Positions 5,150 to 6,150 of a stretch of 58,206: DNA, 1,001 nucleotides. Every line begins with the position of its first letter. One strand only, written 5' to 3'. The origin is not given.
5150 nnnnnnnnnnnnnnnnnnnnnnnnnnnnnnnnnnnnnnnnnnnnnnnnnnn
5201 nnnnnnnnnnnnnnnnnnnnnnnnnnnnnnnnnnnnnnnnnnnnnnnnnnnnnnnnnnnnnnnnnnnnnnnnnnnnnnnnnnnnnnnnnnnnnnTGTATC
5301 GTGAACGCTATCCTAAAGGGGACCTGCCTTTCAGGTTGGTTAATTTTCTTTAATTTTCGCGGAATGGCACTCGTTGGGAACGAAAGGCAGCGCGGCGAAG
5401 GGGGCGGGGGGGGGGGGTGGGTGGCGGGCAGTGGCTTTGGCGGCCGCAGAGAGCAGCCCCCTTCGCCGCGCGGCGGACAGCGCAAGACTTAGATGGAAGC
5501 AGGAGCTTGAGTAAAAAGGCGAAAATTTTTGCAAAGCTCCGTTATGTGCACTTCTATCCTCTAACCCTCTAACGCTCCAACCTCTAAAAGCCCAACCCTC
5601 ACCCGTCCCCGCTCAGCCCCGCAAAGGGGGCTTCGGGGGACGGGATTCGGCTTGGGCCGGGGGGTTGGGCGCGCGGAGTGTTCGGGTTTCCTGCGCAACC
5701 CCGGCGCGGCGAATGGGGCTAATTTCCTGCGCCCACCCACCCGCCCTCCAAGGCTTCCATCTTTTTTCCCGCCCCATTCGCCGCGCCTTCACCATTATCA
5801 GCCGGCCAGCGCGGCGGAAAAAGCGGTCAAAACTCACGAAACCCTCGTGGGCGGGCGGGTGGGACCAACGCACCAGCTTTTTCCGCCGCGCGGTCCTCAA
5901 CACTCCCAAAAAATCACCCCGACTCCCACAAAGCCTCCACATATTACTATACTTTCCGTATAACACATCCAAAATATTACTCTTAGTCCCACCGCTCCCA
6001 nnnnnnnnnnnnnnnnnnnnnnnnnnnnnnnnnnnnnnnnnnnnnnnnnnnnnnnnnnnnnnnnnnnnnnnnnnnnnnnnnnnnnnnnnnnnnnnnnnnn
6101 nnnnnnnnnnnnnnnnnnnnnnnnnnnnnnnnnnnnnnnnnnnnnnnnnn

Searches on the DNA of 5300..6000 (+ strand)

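Call 39: build_rna_model(alignment_id=A5, structure=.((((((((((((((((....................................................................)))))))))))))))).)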
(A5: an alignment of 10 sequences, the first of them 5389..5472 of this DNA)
Model R1 built from alignment A5 (10 sequences, 102 columns); structure: as given.
model positions 85; base pairs 16; branch points 0; effective number of sequences 2.61; information 0.669 bits per position. Calibrated on 0.2 Mb of random sequence (short: E-values are rough).
structure used (alignment columns):
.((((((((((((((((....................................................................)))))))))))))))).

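Call 40: search_with_rna_model(model_id=R1, source=window, filters=off, max_evalue=10)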
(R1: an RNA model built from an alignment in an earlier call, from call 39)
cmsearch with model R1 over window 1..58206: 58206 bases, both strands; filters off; matches with E-value up to 10: 36.
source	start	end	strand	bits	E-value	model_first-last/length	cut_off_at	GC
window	5703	5787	-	95.5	3.3e-16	1-85/85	no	0.67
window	57004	57088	-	88.6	7e-15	1-85/85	no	0.65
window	57110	57193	+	85.9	2.3e-14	1-85/85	no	0.75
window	5808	5892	+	84.4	4.4e-14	1-85/85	no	0.66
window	48752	48833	+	73.4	5.6e-12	1-85/85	no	0.78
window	41650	41736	-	72.4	8.8e-12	1-85/85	no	0.75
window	44970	45052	+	69.4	3.3e-11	1-85/85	no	0.77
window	5389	5472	+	59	3.4e-09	1-85/85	no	0.81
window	14305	14387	+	53.2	4.3e-08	1-85/85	no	0.75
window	48486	48584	+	36.7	6.3e-05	1-85/85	no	0.78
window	5703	5787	+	35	0.00014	1-85/85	no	0.67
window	5808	5892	-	34.1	0.0002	1-85/85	no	0.66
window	48872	48954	-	32.8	0.00035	1-85/85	no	0.82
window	57110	57193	-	32.5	0.00041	1-85/85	no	0.75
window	57004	57088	+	31.2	0.0007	1-85/85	no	0.65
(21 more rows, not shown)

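Call 41: search_with_rna_model(model_id=R1, sources=[L031, L032, L033, L034, L035, L036, L037, L038], max_evalue=10)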
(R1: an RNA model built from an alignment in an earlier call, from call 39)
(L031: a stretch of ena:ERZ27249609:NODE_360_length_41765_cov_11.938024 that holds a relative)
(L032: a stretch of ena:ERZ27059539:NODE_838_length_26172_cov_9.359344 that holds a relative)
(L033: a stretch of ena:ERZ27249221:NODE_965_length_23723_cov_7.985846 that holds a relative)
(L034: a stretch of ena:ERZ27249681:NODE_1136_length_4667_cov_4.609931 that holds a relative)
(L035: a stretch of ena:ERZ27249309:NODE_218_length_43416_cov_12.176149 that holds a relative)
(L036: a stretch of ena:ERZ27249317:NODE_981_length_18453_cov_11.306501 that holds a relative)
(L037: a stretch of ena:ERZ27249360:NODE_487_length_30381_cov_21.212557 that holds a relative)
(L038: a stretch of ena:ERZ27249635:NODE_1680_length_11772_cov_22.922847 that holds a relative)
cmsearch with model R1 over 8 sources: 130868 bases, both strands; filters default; matches with E-value up to 10: 3.
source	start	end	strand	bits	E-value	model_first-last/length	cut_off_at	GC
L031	4369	4429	+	15.9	1.4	1-85/85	no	0.69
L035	3013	3069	+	15.4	1.8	15-71/85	no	0.68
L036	3013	3069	+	15.4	1.8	15-71/85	no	0.68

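Call 57: search_rna_families(source=window, start=5300, end=6000, threshold=evalue, max_evalue=10)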
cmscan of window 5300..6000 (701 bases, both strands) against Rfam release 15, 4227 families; matches with E-value up to 10: 12.
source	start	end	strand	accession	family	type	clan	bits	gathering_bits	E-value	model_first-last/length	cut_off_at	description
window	5806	5894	-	RF03819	mir-Ro6-3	Gene; miRNA;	-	27.3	79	0.042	1-72/72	no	mir-Ro6-3 microRNA precursor family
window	5806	5894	+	RF03819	mir-Ro6-3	Gene; miRNA;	-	27.2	79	0.043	1-72/72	no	mir-Ro6-3 microRNA precursor family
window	5701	5789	+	RF03819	mir-Ro6-3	Gene; miRNA;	-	26.6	79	0.059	1-72/72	no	mir-Ro6-3 microRNA precursor family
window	5602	5647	+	RF02795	Pab91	Gene; snRNA; snoRNA; HACA-box;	-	21.9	71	0.16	1-57/57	no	Pab91 RNA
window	5813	5885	-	RF00386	Entero_5_CRE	Cis-reg;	-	21.2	46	0.03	1-90/90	no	Enterovirus 5' cloverleaf cis-acting replication element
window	5733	5863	-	RF00778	MIR473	Gene; miRNA;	-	19.8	52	0.17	1-84/84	no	MIR473 microRNA precursor family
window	5704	5786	-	RF04159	MIR1437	Gene; miRNA;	-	19.2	168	1.1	1-192/192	no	MIR1437 microRNA precursor family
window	5732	5865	+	RF00778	MIR473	Gene; miRNA;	-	16.6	52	1.3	1-84/84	no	MIR473 microRNA precursor family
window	5415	5479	+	RF02805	PyrR207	Gene; snRNA; snoRNA; HACA-box;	-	16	60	3.6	1-65/65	no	Pyrobaculum sRNA 207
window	5575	5664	+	RF00767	mir-150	Gene; miRNA;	-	14.4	55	6.6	1-82/82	no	mir-150 microRNA precursor family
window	5726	5833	+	RF01986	ZEB2_AS1_3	Gene; lncRNA;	-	12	55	6.2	1-100/100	no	ZEB2 antisense RNA 1 conserved region 3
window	5343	5425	-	RF01986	ZEB2_AS1_3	Gene; lncRNA;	-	12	55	6.4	1-100/100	no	ZEB2 antisense RNA 1 conserved region 3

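Call 81: search_with_rna_model(model_id=R1, sources=[L039, L040, L041, L042], max_evalue=10)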
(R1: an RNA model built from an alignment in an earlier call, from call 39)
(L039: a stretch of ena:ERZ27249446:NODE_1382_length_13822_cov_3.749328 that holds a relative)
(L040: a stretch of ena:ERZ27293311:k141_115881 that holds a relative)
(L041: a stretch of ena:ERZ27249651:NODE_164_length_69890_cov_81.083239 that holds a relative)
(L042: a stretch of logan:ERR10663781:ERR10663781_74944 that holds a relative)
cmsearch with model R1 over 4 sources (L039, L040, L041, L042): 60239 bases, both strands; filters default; matches with E-value up to 10: 0.
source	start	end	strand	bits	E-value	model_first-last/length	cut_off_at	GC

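Call 86: search_with_rna_model(model_id=R1, sources=[L043, L044], max_evalue=10, filters=off)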
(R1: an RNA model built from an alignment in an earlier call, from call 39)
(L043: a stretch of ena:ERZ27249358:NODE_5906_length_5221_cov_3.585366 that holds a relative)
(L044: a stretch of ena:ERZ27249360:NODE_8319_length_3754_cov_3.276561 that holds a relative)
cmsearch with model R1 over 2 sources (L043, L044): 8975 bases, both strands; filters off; matches with E-value up to 10: 21.
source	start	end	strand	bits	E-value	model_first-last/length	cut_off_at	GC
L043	1317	1435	+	15.1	0.14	1-85/85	no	0.56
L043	776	826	+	14.9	0.15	1-85/85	no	0.57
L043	1331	1361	-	10.7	0.94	1-85/85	no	0.71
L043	859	908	+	9.3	1.8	1-85/85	no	0.54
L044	1915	1972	-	9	2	1-85/85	no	0.52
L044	2334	2359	+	8.9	2.1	1-85/85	no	0.58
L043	4336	4361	+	8.8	2.2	1-85/85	no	0.62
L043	3917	3974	-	8.4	2.6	1-85/85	no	0.53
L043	735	781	-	8.4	2.7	1-85/85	no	0.81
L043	1229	1261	-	8.3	2.8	1-85/85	no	0.64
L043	3527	3545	-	8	3.1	1-85/85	no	0.74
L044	1525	1543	-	8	3.1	1-85/85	no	0.74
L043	2954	3008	+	7.6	3.7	1-85/85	no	0.56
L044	2334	2359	-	7.2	4.4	1-85/85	no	0.58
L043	4336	4361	-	7.2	4.4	1-85/85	no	0.62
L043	5008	5043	+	6.9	5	1-85/85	no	0.53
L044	3006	3041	+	6.9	5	1-85/85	no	0.53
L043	755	768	+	6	7.5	1-85/85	no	1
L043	4571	4590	+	5.7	8.6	1-85/85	no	0.65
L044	2569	2588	+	5.7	8.6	1-85/85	no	0.65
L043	2954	3008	-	5.5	9.4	1-85/85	no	0.56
